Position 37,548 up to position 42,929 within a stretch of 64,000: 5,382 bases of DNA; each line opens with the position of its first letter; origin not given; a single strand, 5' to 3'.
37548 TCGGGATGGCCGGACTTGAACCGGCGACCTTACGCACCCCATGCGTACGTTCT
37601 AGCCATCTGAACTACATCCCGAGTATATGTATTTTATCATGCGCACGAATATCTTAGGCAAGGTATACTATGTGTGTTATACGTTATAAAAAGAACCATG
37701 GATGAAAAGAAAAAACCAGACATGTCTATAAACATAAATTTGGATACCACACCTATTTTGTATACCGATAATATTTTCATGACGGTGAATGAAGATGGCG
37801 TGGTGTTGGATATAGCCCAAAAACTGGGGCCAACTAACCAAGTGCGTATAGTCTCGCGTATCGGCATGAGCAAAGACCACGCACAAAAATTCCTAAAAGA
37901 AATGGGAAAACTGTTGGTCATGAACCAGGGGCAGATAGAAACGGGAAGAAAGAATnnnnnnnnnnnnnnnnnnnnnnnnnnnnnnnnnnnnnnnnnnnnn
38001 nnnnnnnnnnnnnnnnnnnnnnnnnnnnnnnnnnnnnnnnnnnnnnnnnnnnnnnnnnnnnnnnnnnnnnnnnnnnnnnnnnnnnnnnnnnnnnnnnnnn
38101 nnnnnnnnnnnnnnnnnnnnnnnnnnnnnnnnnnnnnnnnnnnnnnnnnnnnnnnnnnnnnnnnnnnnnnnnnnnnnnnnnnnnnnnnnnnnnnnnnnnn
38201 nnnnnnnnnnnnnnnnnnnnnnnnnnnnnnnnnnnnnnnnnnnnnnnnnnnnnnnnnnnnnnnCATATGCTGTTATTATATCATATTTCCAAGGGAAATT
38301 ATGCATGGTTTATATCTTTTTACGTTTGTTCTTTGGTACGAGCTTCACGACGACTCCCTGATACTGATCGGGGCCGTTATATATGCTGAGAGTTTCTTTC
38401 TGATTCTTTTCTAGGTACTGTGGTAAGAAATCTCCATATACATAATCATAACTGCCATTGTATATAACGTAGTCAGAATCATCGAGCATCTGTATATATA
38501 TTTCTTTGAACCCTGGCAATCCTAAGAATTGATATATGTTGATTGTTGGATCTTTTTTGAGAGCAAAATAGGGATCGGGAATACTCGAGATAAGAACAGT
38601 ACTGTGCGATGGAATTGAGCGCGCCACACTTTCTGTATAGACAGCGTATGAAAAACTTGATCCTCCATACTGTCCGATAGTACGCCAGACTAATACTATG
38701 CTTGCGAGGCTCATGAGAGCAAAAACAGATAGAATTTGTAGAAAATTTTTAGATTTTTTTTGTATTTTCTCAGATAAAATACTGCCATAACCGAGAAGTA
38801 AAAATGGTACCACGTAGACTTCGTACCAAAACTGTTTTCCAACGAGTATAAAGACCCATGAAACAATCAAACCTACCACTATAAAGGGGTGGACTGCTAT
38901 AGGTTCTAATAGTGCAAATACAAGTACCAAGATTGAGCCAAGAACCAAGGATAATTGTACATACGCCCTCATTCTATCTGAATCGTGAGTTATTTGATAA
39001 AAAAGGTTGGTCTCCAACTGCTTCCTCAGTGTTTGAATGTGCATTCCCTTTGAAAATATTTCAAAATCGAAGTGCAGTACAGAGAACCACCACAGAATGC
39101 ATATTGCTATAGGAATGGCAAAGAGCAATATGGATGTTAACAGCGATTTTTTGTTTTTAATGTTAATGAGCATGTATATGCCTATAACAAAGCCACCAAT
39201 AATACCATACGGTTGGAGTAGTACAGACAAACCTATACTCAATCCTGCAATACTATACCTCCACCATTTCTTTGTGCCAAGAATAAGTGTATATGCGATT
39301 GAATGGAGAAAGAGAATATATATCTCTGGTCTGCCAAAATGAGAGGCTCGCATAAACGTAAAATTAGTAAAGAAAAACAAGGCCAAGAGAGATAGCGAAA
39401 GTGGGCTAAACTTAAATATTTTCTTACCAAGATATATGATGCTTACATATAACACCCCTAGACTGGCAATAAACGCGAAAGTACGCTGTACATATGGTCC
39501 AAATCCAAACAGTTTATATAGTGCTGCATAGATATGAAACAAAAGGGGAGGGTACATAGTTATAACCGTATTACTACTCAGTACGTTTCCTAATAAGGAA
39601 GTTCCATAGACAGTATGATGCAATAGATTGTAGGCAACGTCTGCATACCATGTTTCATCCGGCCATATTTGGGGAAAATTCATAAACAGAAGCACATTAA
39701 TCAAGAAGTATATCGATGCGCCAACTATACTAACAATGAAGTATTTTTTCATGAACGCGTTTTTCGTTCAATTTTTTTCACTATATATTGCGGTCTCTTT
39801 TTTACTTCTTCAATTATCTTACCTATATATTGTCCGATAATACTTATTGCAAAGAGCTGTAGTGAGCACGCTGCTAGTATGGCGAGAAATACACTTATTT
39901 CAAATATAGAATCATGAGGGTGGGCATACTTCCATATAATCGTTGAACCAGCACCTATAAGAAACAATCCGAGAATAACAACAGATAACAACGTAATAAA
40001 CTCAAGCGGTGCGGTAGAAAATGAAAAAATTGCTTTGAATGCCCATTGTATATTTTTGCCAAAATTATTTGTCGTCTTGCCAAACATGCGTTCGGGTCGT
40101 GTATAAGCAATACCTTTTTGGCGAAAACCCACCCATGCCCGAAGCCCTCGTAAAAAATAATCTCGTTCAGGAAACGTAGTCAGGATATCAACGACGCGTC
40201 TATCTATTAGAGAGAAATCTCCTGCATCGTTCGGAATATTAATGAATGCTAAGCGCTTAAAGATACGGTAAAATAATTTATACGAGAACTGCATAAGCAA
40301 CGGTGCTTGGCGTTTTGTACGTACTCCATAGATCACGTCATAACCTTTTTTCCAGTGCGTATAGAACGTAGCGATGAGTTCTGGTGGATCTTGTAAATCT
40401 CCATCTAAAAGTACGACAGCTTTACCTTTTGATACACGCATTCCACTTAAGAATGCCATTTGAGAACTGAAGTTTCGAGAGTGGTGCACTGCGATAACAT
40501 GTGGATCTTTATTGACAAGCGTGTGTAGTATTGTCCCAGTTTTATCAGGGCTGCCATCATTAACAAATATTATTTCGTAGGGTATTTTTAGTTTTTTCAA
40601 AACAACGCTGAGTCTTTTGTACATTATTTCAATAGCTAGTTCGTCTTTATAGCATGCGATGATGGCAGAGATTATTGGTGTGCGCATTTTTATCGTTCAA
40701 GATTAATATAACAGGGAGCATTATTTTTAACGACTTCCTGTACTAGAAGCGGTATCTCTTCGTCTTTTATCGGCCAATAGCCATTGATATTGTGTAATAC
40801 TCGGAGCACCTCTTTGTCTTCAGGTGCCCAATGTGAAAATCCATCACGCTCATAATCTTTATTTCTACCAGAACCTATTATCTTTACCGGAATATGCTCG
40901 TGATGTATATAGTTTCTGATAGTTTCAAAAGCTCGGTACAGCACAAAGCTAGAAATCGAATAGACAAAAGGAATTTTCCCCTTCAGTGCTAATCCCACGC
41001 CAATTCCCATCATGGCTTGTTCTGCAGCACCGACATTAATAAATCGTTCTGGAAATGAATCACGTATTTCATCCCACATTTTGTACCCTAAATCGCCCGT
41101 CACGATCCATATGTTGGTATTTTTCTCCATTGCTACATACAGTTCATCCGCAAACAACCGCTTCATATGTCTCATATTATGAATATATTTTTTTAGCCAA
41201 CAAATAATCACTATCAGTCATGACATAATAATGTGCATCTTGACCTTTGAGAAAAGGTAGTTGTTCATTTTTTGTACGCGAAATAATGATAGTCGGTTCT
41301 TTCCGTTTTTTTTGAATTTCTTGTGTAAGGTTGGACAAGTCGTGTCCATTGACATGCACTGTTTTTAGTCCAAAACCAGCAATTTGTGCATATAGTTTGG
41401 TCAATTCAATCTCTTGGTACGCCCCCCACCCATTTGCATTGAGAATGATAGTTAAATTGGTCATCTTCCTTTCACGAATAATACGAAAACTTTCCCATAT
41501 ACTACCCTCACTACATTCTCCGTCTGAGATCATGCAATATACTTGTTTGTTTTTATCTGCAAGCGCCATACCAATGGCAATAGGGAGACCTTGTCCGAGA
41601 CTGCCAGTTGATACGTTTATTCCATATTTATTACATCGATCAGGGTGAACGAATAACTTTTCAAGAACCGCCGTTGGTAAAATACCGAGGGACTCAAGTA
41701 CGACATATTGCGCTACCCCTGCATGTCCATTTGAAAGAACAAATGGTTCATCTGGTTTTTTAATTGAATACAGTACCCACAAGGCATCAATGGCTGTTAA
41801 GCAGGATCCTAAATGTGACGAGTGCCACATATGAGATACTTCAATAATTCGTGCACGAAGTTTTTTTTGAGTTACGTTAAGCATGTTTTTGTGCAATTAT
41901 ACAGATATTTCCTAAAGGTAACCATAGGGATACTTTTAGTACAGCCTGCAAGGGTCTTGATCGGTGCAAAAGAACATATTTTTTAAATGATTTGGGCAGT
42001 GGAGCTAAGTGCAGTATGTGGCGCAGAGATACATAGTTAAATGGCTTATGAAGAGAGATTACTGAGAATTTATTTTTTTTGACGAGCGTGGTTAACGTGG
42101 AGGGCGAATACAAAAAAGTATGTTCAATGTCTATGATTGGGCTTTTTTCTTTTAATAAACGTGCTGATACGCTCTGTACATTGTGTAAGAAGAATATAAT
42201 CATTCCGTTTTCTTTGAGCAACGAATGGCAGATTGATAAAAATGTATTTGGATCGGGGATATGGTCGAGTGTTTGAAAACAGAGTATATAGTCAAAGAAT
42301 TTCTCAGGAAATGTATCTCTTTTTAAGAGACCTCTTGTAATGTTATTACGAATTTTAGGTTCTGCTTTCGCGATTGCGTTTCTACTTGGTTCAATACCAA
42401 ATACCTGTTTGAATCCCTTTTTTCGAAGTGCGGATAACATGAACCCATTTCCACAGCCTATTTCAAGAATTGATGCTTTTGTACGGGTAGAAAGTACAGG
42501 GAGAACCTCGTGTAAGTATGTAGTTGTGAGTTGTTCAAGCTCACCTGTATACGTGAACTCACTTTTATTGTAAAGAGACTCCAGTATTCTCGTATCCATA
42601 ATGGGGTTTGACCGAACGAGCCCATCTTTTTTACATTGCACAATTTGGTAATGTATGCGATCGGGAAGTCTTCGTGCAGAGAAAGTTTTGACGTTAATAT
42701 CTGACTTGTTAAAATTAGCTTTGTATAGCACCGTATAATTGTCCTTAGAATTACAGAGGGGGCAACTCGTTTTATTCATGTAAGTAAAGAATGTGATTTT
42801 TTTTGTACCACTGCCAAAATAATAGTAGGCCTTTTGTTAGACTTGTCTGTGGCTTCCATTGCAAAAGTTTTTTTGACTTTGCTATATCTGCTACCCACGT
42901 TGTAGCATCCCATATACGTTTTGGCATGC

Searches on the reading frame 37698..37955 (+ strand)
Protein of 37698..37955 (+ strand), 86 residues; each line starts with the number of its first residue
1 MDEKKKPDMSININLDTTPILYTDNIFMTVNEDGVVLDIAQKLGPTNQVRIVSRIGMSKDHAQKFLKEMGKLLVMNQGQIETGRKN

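Call 14: find_encoding_contigs(protein=window:37698-37955:+, flank=3000, max_places=10)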
Protein window:37698-37955:+ (86 aa): no gene with exactly this product is on record in the collection.

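Call 15: search_protein_families(library=pfam, proteins=[window:37698-37955:+], max_evalue=0.01)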
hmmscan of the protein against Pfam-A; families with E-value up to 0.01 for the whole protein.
window:37698-37955:+ (86 aa): 1 family
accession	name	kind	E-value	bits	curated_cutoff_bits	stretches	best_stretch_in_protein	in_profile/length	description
PF11950.13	DUF3467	-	0.0078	16.7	25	1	5-75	11-82/92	Protein of unknown function (DUF3467)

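Call 18: find_homologous_proteins(query=window:37698-37955:+, max_evalue=0.00001)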
Query window:37698-37955:+ (86 aa): 436 proteins with E <= 0.00001 among 436 candidates; the best 120 are listed.
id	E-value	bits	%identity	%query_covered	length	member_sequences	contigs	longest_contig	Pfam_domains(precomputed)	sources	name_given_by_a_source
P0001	1.2e-46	173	95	100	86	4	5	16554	-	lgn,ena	-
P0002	2.2e-45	169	93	100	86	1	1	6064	-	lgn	-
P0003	4.9e-42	159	88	100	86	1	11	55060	-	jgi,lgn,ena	-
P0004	2.6e-34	134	71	98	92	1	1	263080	-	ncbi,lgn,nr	ncbi:MAG: hypothetical protein Q7S03_02390 [bacterium]|nr:hypothetical protein [bacterium]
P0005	7.1e-34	133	69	100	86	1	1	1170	-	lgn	-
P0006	1.8e-33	132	75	98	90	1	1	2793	PF11950.14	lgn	-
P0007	1.9e-33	131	70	99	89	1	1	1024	-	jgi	jgi:hypothetical protein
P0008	2.2e-33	131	75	98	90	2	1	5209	PF11950.14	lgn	-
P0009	3.1e-33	131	70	99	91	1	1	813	-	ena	-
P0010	3.5e-33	131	72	98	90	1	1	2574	PF11950.14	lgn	-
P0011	4.9e-33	130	66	99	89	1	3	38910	-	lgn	-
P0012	5.1e-33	130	72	97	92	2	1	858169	-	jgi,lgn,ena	-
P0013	5.2e-33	130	76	92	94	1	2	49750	-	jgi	jgi:hypothetical protein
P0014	5.2e-33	130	74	98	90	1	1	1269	PF11950.14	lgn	-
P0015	6.5e-33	130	76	91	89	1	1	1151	-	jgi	jgi:hypothetical protein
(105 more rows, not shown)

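Call 19: find_encoding_contigs(protein=P0001, flank=3000, max_places=6)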
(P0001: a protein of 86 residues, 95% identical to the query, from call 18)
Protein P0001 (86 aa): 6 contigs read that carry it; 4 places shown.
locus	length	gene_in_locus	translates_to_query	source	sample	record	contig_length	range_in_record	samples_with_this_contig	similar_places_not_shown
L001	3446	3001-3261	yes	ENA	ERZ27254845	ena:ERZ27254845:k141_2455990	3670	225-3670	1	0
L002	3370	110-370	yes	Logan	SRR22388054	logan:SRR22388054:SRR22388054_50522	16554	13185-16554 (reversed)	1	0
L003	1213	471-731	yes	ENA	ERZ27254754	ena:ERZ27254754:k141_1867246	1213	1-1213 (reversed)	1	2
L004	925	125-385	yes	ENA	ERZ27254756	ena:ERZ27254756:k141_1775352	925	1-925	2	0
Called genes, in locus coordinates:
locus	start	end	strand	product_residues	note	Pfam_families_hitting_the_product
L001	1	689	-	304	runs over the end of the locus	?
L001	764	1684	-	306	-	PF08538:DUF1749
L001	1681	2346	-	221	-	PF00160:Pro_isomerase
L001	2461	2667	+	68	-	-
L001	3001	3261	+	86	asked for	-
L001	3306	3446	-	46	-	?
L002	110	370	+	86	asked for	-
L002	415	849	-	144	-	-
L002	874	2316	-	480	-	PF13231:PMT_2 (weak)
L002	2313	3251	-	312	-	PF00535:Glycos_transf_2, PF13641:Glyco_tranf_2_3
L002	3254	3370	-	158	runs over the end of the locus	PF02779:Transket_pyr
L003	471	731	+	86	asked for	-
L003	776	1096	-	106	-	-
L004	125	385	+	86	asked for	-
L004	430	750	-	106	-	-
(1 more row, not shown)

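Call 20: find_encoding_contigs(protein=P0003, flank=3000, max_places=10)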
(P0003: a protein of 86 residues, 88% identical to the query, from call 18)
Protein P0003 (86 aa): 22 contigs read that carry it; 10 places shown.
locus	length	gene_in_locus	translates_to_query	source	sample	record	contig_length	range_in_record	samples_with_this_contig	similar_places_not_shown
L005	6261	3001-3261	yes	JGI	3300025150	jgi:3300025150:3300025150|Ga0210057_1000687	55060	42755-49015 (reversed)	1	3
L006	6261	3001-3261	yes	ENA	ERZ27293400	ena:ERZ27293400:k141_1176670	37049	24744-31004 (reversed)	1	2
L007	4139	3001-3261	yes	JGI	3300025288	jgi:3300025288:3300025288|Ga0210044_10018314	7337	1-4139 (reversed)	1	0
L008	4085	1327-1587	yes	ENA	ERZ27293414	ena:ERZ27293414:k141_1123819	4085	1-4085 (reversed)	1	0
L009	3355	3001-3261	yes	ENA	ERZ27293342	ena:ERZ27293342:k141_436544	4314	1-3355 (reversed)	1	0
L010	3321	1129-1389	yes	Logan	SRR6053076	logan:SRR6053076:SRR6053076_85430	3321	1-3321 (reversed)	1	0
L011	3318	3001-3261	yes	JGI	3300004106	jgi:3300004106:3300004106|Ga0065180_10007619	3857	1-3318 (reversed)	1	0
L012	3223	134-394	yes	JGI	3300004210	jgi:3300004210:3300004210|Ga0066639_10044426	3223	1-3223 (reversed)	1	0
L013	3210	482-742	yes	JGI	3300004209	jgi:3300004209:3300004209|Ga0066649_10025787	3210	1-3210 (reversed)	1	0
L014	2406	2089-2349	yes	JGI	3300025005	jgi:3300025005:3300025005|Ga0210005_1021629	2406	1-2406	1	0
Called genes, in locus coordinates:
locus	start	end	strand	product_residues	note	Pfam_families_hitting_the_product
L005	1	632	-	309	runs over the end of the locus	PF00535:Glycos_transf_2, PF10111:Glyco_tranf_2_2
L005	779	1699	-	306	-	PF08538:DUF1749 (weak)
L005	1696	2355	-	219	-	PF00160:Pro_isomerase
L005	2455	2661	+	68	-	-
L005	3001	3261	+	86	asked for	-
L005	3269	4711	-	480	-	-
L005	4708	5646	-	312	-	PF00535:Glycos_transf_2, PF13641:Glyco_tranf_2_3 (weak)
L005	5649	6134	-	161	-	PF02779:Transket_pyr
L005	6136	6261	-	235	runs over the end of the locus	PF00456:Transketolase_N, PF13292:DXP_synthase_N (faint), PF02775:TPP_enzyme_C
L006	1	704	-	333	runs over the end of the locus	PF00535:Glycos_transf_2, PF10111:Glyco_tranf_2_2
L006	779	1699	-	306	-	PF08538:DUF1749 (weak)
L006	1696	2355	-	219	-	PF00160:Pro_isomerase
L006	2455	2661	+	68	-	-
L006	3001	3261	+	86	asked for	-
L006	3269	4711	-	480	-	-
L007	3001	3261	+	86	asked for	-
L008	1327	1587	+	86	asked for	-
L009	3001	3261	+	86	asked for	-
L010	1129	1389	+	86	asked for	-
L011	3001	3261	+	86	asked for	-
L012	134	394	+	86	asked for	-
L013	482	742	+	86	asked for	-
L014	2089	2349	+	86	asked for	-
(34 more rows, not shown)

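Call 21: find_encoding_contigs(protein=P0002, flank=3000, max_places=4)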
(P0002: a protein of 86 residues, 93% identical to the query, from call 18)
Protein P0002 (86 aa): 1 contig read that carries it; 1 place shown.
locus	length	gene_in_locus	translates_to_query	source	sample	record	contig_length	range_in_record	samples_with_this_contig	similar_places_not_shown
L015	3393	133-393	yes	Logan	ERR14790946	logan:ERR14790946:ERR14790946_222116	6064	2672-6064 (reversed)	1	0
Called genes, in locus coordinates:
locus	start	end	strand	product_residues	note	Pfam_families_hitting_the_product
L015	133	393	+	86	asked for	-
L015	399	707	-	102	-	-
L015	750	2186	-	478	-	-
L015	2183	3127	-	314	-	PF00535:Glycos_transf_2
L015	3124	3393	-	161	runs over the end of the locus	PF02779:Transket_pyr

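Call 26: find_related_loci(query=A2, collection=genome_contigs, flank=1500)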
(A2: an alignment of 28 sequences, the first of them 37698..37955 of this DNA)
Query A2 (86 aa) in genome_contigs; peptide patterns used: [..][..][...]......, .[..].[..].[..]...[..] (x = any residue, [..] = any of these).
103 stretches matched a pattern; 77 encode a relative of the query (tblastn E <= 1e-3); 77 distinct loci.
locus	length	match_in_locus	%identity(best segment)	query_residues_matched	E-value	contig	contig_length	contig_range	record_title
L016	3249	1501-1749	67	2-84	2e-38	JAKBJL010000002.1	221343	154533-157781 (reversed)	MAG: bacterium isolate DBS2-5.bin62 NODE_11_length_221343_cov_7.730720, whole genome shotgun sequence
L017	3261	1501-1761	68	1-86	2e-38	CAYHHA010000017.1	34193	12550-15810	MAG TPA_asm: uncultured Gammaproteobacteria bacterium isolate ERP119702_co3_129 genome assembly, contig: NODE_665_length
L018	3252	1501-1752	68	2-85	2e-38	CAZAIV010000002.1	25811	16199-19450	MAG TPA_asm: uncultured Gammaproteobacteria bacterium isolate SRP271791_co1_20 genome assembly, contig: k141_212887, who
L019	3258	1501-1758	70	1-85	4e-38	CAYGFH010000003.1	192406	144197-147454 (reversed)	MAG TPA_asm: uncultured Gammaproteobacteria bacterium isolate ERP113451_co1_294 genome assembly, contig: NODE_20_length_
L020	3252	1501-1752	69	2-85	9e-38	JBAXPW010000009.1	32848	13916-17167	MAG: Candidatus Roizmanbacteria bacterium isolate ELA541 MAG541_9, whole genome shotgun sequence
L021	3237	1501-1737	72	7-85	7e-38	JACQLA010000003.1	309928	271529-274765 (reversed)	MAG: Candidatus Microgenomates bacterium isolate NC_groundwater_1191_Ag_S-0.1um_40_427 S_p1_S3_coassembly_k141_207499, w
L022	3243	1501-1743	70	5-85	1e-37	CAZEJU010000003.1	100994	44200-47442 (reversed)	MAG TPA_asm: uncultured Gammaproteobacteria bacterium isolate binchicken_co105_439 genome assembly, contig: NODE_203_len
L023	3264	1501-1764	65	1-86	1e-37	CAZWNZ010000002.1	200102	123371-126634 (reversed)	MAG TPA_asm: uncultured Gammaproteobacteria bacterium isolate SRP192927_co3_839 genome assembly, contig: NODE_33_length_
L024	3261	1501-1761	67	1-85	2e-37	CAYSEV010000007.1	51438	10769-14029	MAG TPA_asm: uncultured Gammaproteobacteria bacterium isolate SRP342105_co1_249 genome assembly, contig: NODE_813_length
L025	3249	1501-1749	69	1-83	4e-37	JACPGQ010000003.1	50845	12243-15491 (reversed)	MAG: Candidatus Levyibacteriota bacterium isolate NC_groundwater_392_Ag_B-0.1um_43_10 GD18-4_B1_scaffold_84005, whole ge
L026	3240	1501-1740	70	3-82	5e-37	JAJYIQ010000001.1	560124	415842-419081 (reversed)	MAG: bacterium isolate DBS2-1.bin128 NODE_4_length_560124_cov_14.299098, whole genome shotgun sequence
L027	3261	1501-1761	66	1-85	1e-36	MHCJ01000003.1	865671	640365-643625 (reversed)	MAG: Candidatus Chisholmbacteria bacterium RIFCSPHIGHO2_01_FULL_52_32 rifcsphigho2_01_scaffold_32, whole genome shotgun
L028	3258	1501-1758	69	3-86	8e-37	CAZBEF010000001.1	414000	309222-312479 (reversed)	MAG TPA_asm: uncultured Gammaproteobacteria bacterium isolate SRP278252_co2_430 genome assembly, contig: NODE_10_length_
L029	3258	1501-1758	67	1-84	8e-37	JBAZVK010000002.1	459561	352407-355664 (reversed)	MAG: Patescibacteria group bacterium isolate SO_2017_GW1_250 NODE_138_length_459561_cov_8.100539_OW334_2017, whole genom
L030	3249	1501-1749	67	4-86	1e-36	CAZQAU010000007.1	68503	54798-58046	MAG TPA_asm: uncultured Gammaproteobacteria bacterium isolate SRP292972_co1_101 genome assembly, contig: NODE_310_length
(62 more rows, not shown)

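Call 44: search_protein_families(library=pfam, proteins=[L029:1055-1309:-], max_evalue=0.01)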
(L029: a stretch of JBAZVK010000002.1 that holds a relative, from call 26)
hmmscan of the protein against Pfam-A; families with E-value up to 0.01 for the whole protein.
L029:1055-1309:- (85 aa): 4 families
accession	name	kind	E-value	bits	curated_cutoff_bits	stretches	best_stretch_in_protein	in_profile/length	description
PF01541.30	GIY-YIG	-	3.5e-18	66.1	22.6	1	1-71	1-74/78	GIY-YIG catalytic domain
PF10544.15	T5orf172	-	2.3e-08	34.9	20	1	3-66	2-64/101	T5orf172 domain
PF13455.12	MUG113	-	0.00027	21.9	22.3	1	17-67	3-45/73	Meiotically up-regulated gene 113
PF20815.3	GIY_YIG_2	-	0.0015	19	22.4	1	5-80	24-104/153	GIY-YIG catalytic domain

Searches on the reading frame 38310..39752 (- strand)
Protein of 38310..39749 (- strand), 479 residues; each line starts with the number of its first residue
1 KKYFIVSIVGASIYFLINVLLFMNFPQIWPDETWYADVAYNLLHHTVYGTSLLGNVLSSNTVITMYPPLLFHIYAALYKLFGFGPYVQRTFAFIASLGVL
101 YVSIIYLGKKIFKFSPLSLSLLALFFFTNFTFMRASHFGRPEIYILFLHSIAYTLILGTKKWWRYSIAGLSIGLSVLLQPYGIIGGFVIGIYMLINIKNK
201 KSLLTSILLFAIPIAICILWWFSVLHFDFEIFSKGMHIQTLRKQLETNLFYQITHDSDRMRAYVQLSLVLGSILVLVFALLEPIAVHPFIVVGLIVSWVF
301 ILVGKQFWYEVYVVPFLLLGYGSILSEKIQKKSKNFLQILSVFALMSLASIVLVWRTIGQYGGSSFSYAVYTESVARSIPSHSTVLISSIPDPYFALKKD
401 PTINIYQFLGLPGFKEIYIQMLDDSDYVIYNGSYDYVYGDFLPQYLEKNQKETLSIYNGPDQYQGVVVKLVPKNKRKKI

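Call 15: search_protein_families(library=pfam, proteins=[window:38310-39749:-], max_evalue=0.01)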
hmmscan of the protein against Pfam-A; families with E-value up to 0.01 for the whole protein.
window:38310-39749:- (479 aa): 1 family
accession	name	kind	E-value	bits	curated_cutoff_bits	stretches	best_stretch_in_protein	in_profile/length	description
PF13231.12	PMT_2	-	0.00034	21.3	26.1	1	67-221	3-160/160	Dolichyl-phosphate-mannose-protein mannosyltransferase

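Call 16: find_encoding_contigs(protein=window:38310-39749:-, flank=4000, max_places=10)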
Protein window:38310-39749:- (479 aa): no gene with exactly this product is on record in the collection.

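Call 17: find_encoding_contigs(protein=window:38313-39752:-, flank=4000, max_places=10)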
Protein window:38313-39752:- (480 aa): no gene with exactly this product is on record in the collection.

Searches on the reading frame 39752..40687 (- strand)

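Call 75: search_protein_families(library=pfam, proteins=[window:39752-40687:-], max_evalue=0.0001)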
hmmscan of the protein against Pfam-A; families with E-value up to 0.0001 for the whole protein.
window:39752-40687:- (312 aa): 1 family
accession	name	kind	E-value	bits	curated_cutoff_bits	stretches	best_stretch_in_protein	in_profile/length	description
PF00535.33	Glycos_transf_2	-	6.8e-23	81.9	23.3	1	7-166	1-164/168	Glycosyl transferase family 2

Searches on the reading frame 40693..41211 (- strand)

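Call 75: search_protein_families(library=pfam, proteins=[window:40693-41211:-], max_evalue=0.0001)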
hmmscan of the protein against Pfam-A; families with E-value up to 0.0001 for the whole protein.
window:40693-41211:- (173 aa): 1 family
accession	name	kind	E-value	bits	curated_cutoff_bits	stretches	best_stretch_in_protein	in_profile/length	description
PF02779.29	Transket_pyr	-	1.2e-18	67.8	27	1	16-173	5-169/174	Transketolase, pyrimidine binding domain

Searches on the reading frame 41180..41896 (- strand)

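Call 75: search_protein_families(library=pfam, proteins=[window:41180-41896:-], max_evalue=0.0001)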
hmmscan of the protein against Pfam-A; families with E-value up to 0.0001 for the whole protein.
window:41180-41896:- (239 aa): 4 families
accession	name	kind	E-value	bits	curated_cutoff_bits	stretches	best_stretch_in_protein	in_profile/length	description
PF00456.26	Transketolase_N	-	3e-13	49.9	22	1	26-208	22-243/334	Transketolase, thiamine diphosphate binding domain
PF13292.11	DXP_synthase_N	-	6.6e-09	35.9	21.2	1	2-161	14-177/274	1-deoxy-D-xylulose-5-phosphate synthase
PF02775.26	TPP_enzyme_C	-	4.1e-08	33.6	21.9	1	89-160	19-88/151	Thiamine pyrophosphate enzyme, C-terminal TPP binding domain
PF09364.15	XFP_N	-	8.9e-05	21.9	23.7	0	97-193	139-243/364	XFP N-terminal domain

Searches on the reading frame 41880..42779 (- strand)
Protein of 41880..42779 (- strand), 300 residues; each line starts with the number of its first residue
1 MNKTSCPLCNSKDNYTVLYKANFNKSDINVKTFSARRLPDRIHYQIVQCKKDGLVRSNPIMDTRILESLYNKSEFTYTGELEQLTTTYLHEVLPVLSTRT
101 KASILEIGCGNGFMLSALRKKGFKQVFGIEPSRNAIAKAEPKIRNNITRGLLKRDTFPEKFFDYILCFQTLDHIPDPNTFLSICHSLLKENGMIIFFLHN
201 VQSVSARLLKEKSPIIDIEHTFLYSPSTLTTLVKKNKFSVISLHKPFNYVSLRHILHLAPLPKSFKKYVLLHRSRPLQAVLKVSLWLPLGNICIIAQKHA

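Call 75: search_protein_families(library=pfam, proteins=[window:41880-42779:-], max_evalue=0.0001)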
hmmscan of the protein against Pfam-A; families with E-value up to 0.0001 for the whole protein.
window:41880-42779:- (300 aa): 8 families
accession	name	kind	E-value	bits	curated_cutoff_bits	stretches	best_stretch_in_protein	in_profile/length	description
PF13489.12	Methyltransf_23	-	6.6e-25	88.2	27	1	89-242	10-163/164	Methyltransferase domain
PF08241.18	Methyltransf_11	-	3.8e-17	63.1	21.2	1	105-196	1-95/95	Methyltransferase domain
PF08242.18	Methyltransf_12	-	7.8e-15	55.8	30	1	105-194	1-98/98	Methyltransferase domain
PF13649.12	Methyltransf_25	-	6.5e-14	52.8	27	1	104-192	1-97/97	Methyltransferase domain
PF13847.12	Methyltransf_31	-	3.2e-13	50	27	1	101-213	4-126/145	Methyltransferase domain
PF07021.18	MetW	-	2.9e-07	30.7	21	1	102-182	15-96/193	Methionine biosynthesis protein MetW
PF05219.18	DREV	-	1.7e-06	27.8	26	1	97-240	91-235/265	DREV methyltransferase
PF08003.17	Methyltransf_9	-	7.4e-06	25.6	23.8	1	91-238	106-260/315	Protein of unknown function (DUF1698)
